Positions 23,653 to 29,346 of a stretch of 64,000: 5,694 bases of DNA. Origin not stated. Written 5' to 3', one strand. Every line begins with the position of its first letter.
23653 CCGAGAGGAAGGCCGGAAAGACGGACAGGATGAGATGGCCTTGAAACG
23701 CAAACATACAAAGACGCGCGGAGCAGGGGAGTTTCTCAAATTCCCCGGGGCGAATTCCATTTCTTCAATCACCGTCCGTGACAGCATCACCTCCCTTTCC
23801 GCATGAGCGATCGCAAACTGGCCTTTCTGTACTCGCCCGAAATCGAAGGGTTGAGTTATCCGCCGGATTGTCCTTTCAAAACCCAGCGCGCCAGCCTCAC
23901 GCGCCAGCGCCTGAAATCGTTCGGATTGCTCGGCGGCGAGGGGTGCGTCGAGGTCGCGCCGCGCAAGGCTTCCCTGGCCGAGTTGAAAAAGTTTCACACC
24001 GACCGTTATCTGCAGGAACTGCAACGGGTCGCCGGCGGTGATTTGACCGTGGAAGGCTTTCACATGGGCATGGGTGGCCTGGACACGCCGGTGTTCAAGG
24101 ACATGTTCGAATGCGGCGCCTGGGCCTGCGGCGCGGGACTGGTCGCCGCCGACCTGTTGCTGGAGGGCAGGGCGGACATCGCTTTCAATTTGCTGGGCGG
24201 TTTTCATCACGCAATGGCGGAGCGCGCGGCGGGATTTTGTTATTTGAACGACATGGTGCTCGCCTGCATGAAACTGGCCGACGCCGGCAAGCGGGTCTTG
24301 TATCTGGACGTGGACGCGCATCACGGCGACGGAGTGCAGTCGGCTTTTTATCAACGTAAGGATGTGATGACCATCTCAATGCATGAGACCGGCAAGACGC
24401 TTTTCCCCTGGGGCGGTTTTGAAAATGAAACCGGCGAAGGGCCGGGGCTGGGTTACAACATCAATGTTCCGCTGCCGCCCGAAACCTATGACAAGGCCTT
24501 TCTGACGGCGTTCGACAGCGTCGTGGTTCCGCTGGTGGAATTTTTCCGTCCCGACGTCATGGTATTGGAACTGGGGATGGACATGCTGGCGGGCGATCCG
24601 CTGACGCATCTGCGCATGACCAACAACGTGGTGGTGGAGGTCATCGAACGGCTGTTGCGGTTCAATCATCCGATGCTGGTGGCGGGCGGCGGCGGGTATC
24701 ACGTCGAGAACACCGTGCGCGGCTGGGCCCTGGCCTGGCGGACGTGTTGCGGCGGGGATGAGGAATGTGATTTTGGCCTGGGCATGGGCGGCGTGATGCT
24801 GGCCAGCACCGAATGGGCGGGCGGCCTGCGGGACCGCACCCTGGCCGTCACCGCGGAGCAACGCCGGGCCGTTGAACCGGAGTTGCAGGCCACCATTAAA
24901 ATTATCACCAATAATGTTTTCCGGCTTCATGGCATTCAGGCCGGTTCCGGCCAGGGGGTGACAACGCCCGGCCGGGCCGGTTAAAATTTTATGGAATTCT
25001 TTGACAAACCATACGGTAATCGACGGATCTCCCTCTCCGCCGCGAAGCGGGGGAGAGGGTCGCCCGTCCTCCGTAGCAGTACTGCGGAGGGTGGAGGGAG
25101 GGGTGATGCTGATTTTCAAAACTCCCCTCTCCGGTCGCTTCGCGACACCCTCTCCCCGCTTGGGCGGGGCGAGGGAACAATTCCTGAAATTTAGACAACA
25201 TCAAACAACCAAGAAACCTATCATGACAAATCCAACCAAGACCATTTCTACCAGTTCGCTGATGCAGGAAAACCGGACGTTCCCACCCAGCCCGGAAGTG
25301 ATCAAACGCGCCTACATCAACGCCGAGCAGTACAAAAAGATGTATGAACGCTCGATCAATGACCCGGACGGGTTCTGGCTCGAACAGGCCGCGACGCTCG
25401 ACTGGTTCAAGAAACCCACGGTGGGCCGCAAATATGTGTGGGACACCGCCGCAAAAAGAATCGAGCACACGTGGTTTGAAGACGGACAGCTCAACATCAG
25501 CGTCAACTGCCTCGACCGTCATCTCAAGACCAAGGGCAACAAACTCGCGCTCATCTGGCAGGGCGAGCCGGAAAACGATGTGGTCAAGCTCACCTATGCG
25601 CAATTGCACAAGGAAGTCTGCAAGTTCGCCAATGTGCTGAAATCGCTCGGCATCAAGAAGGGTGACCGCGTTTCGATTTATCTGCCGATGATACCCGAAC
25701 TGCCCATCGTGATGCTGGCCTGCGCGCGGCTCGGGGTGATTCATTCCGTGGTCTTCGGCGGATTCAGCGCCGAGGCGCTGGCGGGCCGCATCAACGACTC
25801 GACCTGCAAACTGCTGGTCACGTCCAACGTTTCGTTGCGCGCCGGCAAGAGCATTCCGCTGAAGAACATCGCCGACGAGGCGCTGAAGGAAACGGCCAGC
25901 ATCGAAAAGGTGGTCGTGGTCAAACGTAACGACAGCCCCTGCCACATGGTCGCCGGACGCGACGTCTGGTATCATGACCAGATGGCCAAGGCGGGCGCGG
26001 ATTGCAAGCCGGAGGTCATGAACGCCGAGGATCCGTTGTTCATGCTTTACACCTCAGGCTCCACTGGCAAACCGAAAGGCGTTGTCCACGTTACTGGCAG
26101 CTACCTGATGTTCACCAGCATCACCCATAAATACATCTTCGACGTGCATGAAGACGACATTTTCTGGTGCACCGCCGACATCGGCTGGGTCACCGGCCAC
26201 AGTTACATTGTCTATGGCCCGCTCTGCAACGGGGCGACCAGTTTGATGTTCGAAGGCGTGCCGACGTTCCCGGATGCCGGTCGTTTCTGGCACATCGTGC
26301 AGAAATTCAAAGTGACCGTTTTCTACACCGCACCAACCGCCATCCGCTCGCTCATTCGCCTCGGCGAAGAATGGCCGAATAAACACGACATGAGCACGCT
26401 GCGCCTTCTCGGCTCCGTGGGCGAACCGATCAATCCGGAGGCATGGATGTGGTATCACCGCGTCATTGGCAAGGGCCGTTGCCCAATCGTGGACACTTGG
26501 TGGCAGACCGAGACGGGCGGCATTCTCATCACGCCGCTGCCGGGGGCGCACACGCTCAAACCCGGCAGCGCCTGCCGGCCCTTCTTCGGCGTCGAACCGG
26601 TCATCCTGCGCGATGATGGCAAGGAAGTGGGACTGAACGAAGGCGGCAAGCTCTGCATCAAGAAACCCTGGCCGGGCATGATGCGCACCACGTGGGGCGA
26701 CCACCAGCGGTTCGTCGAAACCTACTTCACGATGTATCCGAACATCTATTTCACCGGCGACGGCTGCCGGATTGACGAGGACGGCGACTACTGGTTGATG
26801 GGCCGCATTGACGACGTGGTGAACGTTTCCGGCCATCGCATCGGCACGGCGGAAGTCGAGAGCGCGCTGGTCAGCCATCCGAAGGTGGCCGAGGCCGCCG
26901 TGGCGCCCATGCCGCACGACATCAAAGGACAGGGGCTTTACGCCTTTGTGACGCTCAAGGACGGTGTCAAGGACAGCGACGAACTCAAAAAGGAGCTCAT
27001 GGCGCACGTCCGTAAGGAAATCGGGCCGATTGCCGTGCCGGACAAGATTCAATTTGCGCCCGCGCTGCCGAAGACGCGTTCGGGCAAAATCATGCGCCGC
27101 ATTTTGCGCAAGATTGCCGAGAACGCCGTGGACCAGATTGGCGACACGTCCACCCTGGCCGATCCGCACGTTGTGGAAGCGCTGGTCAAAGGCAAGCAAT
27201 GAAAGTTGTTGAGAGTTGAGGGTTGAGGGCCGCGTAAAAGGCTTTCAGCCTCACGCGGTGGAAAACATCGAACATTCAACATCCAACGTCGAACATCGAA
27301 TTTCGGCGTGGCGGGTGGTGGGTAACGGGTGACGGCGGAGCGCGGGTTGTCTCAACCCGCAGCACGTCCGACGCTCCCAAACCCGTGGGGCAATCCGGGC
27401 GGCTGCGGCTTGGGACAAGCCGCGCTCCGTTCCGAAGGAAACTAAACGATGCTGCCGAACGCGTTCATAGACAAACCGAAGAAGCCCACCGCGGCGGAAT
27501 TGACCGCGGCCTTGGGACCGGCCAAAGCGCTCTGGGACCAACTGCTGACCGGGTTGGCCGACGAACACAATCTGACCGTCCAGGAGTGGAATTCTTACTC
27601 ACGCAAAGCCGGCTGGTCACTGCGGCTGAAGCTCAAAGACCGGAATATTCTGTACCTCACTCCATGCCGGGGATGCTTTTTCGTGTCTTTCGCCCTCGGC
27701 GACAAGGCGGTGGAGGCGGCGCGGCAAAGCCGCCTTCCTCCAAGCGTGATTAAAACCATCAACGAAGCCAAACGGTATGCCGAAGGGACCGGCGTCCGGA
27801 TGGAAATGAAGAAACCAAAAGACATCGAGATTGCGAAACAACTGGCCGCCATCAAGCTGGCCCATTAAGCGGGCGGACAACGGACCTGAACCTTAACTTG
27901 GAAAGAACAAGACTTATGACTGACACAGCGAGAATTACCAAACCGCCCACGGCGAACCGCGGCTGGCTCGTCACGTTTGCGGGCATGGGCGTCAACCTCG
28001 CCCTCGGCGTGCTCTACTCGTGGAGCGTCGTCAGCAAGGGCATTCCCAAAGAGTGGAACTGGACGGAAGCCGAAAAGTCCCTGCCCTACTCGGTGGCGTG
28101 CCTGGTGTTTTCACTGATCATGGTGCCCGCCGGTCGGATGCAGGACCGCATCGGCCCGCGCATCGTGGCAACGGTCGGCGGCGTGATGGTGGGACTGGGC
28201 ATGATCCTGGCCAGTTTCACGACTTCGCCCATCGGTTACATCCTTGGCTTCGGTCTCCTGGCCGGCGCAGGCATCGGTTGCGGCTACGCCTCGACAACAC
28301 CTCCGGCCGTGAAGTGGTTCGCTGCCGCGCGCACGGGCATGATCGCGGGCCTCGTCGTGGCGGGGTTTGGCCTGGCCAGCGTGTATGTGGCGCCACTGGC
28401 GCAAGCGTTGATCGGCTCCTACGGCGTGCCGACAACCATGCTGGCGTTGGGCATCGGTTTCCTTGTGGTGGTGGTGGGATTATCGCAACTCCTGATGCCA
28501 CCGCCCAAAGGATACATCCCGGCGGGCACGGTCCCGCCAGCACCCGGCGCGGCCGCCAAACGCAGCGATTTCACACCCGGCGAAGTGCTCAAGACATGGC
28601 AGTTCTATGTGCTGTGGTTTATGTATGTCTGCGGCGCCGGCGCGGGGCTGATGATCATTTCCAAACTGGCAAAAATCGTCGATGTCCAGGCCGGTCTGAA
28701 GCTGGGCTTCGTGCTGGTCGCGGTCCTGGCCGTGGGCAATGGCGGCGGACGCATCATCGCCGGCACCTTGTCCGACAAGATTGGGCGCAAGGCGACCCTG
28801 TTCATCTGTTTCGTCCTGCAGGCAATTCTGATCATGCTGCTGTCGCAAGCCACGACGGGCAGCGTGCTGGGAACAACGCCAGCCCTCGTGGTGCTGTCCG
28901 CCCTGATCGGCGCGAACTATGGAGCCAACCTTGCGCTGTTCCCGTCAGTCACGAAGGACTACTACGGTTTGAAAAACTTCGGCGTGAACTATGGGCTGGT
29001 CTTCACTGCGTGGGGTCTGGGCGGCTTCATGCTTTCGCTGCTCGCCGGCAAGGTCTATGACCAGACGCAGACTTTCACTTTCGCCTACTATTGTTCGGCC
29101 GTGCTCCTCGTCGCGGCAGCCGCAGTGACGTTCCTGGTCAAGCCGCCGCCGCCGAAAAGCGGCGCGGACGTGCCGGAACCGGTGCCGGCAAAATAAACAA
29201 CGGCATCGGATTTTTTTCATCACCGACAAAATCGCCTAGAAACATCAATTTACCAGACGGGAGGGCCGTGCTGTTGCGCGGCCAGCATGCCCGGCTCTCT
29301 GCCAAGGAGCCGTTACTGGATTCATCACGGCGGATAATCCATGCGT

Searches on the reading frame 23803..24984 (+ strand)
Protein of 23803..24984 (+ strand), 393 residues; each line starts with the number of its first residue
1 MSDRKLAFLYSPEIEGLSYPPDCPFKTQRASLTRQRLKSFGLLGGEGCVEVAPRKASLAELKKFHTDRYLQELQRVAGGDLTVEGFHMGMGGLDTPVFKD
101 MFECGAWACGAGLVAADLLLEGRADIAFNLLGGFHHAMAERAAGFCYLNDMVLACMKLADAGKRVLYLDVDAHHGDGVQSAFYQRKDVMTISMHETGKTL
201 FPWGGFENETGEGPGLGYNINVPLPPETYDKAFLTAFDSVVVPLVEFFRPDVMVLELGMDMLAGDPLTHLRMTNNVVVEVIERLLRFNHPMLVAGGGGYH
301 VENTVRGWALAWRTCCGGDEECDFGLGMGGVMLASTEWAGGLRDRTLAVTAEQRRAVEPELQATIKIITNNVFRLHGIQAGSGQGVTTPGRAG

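Call 52: search_protein_families(library=pfam, proteins=[window:23803-24984:+], max_evalue=0.00001)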
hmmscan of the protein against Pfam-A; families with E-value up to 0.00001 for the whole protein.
window:23803-24984:+ (393 aa): 1 family
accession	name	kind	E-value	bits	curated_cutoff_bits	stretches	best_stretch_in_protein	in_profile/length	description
PF00850.24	Hist_deacetyl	-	2.6e-78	263.8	27.9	1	24-314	2-297/298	Histone deacetylase domain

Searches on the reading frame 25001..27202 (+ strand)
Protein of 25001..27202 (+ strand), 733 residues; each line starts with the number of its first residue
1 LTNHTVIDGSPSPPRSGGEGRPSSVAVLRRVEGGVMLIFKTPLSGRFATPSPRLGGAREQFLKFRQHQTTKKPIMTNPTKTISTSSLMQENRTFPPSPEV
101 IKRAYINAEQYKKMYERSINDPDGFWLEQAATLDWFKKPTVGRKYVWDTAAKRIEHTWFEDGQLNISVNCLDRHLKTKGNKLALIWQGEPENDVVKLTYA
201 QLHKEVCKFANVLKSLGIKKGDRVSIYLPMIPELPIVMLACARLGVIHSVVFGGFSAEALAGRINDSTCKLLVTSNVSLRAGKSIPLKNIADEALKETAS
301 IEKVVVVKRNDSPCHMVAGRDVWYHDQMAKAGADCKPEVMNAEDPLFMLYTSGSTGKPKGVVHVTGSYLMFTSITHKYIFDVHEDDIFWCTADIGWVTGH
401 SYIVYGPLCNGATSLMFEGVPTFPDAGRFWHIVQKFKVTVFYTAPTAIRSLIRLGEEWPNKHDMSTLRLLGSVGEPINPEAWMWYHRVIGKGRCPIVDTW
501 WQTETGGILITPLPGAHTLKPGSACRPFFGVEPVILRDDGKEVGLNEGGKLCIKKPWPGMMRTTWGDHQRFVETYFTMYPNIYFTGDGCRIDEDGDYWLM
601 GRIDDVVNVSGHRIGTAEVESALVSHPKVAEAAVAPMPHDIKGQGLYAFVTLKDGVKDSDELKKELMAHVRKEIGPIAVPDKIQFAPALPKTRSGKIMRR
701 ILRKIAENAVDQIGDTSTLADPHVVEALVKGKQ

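Call 52: search_protein_families(library=pfam, proteins=[window:25001-27202:+], max_evalue=0.00001)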
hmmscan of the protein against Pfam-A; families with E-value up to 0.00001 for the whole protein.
window:25001-27202:+ (733 aa): 3 families
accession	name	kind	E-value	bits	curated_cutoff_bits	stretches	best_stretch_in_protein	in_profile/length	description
PF00501.34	AMP-binding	-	6.1e-91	305.5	29.9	1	172-562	2-381/384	AMP-binding enzyme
PF13193.12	AMP-binding_C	-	3.3e-29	102.1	24.5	1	618-696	1-76/76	AMP-binding enzyme C-terminal domain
PF16177.11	ACAS_N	-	1.4e-18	66.9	27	1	111-170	1-55/55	Acetyl-coenzyme A synthetase N-terminus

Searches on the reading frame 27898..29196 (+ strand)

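Call 72: search_protein_families(library=pfam, proteins=[window:27898-29196:+], max_evalue=0.00001)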
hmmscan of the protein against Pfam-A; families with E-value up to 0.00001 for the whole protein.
window:27898-29196:+ (432 aa): 1 family
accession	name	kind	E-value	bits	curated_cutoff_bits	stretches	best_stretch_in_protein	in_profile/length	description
PF07690.21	MFS_1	-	1e-38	133.6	33.4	2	41-307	15-277/347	Major Facilitator Superfamily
